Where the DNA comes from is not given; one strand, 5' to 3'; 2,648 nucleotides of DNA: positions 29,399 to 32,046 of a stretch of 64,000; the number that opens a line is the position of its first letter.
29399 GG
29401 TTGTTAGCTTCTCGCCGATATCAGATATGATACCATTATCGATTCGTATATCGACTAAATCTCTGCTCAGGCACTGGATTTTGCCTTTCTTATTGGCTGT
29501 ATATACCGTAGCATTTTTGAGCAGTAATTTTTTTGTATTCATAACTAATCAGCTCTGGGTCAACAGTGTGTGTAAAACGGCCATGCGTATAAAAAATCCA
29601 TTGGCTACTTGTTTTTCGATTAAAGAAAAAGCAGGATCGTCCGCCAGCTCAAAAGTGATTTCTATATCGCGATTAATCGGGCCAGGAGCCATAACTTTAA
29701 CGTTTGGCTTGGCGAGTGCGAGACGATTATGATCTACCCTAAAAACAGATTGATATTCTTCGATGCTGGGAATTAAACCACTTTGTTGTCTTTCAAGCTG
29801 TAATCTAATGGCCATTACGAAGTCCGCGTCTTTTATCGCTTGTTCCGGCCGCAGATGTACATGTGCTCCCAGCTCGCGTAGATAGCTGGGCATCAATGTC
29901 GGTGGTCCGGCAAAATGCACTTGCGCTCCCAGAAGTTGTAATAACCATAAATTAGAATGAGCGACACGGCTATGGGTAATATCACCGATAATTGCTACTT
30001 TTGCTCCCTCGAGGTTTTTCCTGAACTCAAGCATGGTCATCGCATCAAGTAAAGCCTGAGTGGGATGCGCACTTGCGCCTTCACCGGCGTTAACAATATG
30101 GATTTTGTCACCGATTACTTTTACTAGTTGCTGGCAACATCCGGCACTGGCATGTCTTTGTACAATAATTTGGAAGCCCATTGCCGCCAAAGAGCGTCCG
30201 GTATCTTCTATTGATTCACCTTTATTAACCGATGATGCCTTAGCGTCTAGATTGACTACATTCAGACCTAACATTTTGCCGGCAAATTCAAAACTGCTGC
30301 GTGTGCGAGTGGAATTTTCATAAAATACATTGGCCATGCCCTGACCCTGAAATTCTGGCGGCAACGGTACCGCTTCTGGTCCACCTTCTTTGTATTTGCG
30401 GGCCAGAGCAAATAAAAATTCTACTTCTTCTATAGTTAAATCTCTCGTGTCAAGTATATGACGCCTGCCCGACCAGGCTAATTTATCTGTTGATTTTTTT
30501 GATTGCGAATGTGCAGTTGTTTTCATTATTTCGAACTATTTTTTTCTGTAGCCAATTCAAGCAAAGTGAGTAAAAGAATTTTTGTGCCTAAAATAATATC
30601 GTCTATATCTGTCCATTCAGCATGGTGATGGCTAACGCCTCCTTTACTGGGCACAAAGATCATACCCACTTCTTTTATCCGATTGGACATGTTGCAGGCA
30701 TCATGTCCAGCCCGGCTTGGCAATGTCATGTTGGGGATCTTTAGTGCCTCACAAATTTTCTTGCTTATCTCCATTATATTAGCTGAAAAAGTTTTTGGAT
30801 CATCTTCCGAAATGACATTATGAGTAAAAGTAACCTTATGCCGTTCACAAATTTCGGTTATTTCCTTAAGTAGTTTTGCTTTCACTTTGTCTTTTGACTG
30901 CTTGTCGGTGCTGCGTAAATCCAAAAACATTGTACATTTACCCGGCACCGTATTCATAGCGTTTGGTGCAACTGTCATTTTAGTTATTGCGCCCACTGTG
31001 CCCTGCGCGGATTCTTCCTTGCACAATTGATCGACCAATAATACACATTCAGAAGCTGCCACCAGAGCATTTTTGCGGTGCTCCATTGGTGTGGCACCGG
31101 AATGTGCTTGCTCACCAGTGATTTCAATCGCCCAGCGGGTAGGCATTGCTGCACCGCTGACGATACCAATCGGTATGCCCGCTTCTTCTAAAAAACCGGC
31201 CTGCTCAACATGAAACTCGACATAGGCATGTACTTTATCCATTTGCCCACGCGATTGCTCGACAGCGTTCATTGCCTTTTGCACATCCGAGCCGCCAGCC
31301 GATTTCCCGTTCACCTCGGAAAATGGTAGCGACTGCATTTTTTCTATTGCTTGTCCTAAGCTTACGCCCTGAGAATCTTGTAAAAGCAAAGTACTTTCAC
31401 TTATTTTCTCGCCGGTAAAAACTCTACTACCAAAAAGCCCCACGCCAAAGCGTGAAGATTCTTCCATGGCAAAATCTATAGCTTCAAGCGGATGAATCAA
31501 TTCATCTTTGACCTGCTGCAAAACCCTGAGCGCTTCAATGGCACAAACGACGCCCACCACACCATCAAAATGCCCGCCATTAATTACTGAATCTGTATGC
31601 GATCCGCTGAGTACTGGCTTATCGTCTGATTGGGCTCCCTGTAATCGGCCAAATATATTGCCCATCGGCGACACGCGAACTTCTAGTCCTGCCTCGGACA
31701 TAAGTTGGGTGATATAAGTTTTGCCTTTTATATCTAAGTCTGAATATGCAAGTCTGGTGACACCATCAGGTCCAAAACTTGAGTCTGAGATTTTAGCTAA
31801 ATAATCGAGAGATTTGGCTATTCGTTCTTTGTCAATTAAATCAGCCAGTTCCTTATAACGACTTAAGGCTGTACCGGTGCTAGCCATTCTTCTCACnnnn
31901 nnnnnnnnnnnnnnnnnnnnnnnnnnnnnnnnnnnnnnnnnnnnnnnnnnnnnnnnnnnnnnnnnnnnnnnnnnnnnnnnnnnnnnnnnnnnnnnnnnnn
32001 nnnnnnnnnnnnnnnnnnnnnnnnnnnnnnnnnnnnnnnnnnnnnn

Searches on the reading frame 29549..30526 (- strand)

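Call 52: search_protein_families(library=pfam, proteins=[window:29549-30526:-], max_evalue=0.001)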
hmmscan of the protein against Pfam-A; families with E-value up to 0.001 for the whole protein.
window:29549-30526:- (325 aa): 2 families
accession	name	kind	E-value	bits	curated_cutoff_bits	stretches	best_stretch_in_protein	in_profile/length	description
PF02729.26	OTCace_N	-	2.1e-38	132.2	29.9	1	22-167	1-148/148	Aspartate/ornithine carbamoyltransferase, carbamoyl-P binding domain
PF00185.30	OTCace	-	2.9e-23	83.1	29.4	1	173-320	1-156/157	Aspartate/ornithine carbamoyltransferase, Asp/Orn binding domain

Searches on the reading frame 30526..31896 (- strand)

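Call 30: search_protein_families(library=pfam, proteins=[window:30526-31896:-], max_evalue=0.01)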
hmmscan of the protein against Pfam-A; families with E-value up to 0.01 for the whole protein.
window:30526-31896:- (456 aa): 3 families
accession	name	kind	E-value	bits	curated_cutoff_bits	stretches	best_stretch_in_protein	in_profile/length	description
PF01546.33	Peptidase_M20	-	1.1e-19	71.7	24.6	1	108-446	32-205/206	Peptidase family M20/M25/M40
PF07687.19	M20_dimer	-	8.2e-08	32.6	21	1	255-352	9-105/107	Peptidase dimerisation domain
PF04389.22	Peptidase_M28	-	1.8e-07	31.5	21.3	1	80-255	1-167/193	Peptidase family M28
